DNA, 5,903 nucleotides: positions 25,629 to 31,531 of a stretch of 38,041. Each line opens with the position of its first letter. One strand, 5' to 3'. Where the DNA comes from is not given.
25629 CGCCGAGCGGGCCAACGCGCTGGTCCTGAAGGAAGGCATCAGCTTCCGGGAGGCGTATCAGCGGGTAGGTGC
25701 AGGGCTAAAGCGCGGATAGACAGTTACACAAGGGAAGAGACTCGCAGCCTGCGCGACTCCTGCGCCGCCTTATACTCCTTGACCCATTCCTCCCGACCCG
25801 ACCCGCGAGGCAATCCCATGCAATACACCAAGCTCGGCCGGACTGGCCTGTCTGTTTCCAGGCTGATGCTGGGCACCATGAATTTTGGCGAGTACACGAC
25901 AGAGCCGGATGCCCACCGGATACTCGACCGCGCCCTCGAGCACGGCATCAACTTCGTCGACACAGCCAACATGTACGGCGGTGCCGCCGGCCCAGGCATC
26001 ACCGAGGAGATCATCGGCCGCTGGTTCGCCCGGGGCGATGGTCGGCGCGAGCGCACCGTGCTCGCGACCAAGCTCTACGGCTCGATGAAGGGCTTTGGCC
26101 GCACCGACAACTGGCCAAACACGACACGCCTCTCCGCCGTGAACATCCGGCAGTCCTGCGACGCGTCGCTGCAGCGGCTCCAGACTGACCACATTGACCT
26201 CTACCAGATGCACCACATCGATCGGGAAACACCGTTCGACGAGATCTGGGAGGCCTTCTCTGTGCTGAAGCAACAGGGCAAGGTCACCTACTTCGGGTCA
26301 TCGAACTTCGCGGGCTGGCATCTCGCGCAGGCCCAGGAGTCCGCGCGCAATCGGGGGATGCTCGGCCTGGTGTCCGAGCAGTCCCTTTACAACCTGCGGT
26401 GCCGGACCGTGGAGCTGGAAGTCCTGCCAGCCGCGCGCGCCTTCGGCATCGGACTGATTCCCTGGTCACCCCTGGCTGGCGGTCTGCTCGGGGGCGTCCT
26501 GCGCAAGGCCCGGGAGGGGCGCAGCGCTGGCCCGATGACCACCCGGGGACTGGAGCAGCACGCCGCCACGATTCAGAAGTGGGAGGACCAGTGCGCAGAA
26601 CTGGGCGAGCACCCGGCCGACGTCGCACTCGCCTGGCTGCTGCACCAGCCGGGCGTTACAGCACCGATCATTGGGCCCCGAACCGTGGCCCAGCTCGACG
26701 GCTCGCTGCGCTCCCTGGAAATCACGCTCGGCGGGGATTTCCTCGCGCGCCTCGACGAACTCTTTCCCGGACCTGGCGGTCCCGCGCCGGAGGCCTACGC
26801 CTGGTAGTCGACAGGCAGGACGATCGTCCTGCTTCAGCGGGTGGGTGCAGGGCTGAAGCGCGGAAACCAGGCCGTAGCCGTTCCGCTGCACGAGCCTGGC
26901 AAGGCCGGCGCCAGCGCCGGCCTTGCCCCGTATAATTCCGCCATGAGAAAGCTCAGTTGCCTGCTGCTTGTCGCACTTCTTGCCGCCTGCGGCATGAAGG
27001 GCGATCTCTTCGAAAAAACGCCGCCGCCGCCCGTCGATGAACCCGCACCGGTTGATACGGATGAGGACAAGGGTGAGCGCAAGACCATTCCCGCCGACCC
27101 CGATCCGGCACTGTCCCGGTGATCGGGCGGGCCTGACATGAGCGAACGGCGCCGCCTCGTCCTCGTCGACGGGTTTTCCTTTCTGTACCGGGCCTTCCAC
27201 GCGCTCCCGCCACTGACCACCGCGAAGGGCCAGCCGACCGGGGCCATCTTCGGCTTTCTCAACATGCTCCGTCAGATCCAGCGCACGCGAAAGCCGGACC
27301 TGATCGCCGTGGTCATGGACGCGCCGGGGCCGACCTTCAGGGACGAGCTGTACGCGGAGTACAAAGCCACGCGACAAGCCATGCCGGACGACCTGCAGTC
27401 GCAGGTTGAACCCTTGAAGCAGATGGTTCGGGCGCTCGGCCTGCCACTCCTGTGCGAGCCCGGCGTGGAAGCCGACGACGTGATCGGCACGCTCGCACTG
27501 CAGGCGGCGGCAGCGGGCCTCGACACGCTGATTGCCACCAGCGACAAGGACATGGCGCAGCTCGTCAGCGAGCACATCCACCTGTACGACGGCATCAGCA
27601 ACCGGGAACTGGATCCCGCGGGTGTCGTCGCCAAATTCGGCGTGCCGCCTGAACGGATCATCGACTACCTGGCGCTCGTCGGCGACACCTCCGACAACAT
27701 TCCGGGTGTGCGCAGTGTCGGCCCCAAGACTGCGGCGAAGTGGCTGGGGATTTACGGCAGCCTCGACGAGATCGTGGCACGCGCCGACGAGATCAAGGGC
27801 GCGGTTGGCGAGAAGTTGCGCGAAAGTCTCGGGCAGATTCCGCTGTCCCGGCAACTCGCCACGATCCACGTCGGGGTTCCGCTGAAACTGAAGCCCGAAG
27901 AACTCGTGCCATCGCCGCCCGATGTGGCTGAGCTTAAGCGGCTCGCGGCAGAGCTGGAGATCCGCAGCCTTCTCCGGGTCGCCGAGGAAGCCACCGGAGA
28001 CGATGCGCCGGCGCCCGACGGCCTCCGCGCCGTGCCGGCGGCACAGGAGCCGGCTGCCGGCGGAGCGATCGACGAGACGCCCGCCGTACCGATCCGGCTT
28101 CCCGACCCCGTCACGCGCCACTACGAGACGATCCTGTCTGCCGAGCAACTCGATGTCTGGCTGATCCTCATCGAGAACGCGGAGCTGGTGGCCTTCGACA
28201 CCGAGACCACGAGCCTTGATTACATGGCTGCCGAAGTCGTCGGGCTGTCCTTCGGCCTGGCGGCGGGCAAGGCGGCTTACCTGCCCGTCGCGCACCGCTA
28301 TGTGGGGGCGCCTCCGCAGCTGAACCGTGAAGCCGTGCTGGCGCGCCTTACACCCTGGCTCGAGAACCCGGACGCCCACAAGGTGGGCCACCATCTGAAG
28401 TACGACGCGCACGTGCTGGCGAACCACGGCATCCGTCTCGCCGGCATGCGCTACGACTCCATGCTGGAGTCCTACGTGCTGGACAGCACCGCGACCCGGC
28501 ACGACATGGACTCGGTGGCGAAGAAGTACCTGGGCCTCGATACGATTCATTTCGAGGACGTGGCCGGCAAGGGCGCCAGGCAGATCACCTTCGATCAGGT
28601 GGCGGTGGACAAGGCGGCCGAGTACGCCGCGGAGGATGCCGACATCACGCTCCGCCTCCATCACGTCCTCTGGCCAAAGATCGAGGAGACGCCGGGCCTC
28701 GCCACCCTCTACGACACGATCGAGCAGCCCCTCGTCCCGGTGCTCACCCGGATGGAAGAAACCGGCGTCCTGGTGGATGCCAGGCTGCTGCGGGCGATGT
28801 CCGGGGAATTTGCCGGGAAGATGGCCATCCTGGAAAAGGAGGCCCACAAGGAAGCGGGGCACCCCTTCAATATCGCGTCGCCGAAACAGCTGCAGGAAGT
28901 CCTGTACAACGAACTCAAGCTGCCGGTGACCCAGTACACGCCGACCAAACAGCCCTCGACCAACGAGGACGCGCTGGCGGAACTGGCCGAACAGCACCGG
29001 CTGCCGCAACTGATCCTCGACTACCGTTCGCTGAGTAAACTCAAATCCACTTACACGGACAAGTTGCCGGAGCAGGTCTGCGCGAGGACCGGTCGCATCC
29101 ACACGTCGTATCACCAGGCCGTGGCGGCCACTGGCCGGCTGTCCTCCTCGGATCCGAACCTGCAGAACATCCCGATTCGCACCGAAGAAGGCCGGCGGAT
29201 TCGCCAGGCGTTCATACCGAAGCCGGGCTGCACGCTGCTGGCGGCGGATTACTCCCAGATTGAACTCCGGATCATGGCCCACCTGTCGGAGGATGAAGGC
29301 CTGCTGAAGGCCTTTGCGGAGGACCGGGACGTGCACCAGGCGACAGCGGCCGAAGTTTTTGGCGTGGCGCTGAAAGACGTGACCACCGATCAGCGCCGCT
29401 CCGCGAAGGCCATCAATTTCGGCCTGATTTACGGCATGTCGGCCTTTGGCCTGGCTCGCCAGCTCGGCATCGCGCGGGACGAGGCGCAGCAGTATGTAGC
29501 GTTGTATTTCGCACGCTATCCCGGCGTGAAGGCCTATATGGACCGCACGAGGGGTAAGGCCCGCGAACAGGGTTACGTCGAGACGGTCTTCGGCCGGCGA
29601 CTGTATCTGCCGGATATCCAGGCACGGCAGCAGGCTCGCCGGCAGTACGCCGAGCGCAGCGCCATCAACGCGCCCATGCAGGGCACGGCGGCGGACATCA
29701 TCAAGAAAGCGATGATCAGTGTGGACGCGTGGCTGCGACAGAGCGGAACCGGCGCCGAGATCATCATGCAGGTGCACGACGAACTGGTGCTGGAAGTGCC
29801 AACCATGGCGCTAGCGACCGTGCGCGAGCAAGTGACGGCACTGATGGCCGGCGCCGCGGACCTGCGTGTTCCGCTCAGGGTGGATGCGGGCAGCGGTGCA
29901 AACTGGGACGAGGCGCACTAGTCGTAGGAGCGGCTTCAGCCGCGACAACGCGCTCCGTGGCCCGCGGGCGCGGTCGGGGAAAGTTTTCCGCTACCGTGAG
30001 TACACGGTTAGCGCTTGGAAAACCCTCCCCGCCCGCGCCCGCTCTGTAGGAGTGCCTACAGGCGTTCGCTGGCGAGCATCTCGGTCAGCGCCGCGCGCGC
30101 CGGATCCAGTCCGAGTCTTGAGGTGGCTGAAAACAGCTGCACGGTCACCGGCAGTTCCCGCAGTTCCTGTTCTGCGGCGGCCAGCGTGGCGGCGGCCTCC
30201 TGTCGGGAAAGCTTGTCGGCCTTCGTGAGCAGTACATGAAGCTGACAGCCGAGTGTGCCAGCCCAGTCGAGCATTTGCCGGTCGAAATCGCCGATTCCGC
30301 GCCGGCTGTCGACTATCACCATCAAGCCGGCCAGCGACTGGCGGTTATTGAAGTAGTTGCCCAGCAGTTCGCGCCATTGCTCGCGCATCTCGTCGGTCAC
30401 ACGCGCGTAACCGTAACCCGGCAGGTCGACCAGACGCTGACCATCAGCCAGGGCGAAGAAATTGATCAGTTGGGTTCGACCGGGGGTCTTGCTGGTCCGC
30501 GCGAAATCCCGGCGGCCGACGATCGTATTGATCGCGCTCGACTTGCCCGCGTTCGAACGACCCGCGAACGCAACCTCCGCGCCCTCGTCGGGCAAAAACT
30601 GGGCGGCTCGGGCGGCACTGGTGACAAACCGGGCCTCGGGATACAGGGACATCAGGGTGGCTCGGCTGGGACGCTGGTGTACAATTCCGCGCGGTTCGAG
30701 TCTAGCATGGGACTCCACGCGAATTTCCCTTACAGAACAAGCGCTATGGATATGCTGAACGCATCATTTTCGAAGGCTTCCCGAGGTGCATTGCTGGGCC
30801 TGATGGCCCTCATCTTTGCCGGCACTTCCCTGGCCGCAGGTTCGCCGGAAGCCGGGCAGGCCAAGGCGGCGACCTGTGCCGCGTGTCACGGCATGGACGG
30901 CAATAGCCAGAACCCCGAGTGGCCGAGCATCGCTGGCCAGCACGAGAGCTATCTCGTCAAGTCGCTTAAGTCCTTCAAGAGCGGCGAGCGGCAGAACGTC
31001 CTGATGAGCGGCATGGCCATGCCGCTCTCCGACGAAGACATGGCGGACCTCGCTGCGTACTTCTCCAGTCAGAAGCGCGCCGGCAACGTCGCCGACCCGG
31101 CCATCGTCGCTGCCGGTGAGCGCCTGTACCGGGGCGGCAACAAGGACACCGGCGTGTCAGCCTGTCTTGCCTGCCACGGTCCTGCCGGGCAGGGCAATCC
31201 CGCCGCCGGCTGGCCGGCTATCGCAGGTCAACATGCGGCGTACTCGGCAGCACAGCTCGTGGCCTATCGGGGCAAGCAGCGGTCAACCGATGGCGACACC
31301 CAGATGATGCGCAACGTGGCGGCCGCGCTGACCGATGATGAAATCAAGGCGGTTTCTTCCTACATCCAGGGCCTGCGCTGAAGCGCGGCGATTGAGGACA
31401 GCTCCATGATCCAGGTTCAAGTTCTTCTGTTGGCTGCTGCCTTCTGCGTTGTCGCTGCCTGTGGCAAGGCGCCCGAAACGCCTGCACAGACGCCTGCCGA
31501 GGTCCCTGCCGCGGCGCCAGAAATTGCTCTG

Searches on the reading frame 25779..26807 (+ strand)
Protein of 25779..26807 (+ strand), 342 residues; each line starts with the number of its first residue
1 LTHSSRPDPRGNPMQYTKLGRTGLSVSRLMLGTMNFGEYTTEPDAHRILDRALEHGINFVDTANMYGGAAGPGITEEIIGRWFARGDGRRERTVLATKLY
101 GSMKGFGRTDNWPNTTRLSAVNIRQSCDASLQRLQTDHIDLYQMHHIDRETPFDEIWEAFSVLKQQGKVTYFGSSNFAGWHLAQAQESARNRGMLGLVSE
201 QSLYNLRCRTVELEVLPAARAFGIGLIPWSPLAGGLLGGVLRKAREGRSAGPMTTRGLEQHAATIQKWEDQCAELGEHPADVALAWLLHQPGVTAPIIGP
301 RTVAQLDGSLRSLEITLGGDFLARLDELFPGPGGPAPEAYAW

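Call 76: search_protein_families(library=pfam, proteins=[window:25779-26807:+], max_evalue=0.00001)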
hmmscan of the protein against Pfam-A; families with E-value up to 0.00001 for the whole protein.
window:25779-26807:+ (342 aa): 1 family
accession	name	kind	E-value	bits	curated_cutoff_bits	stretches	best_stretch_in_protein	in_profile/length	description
PF00248.27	Aldo_ket_red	-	1.7e-68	231.3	24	1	28-328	1-289/291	Aldo/keto reductase family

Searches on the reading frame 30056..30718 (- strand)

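Call 77: search_protein_families(library=pfam, proteins=[window:30056-30718:-], max_evalue=0.00001)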
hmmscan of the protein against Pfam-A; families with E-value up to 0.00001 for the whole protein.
window:30056-30718:- (220 aa): 2 families
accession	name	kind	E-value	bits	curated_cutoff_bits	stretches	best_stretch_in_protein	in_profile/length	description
PF01926.29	MMR_HSR1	-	3.8e-16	59.6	21.9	1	48-162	1-109/113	50S ribosome-binding GTPase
PF03193.22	RsgA_GTPase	-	6.8e-07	29.7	30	0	48-102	108-168/174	RsgA GTPase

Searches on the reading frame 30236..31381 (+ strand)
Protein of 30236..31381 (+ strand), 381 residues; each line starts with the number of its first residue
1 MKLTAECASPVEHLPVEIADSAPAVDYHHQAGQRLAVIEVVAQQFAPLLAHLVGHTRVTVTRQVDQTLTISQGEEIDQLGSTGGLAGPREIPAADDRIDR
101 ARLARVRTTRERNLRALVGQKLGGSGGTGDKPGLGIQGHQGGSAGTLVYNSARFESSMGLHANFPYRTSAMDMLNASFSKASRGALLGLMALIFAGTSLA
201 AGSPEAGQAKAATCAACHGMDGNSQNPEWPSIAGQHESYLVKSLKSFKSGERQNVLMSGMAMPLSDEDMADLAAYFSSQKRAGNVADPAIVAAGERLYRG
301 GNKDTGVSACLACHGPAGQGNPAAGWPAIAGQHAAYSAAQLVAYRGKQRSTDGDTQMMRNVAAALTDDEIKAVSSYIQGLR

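Call 76: search_protein_families(library=pfam, proteins=[window:30236-31381:+], max_evalue=0.00001)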
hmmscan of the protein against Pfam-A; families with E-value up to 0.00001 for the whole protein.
window:30236-31381:+ (381 aa): 2 families
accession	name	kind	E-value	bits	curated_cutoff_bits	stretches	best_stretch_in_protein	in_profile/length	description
PF00034.26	Cytochrom_C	-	2.5e-22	80.4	21.3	2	206-278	3-88/90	Cytochrome c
PF13442.11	Cytochrome_CBB3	-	8.4e-13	48.9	27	0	308-377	12-68/68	Cytochrome C oxidase, cbb3-type, subunit III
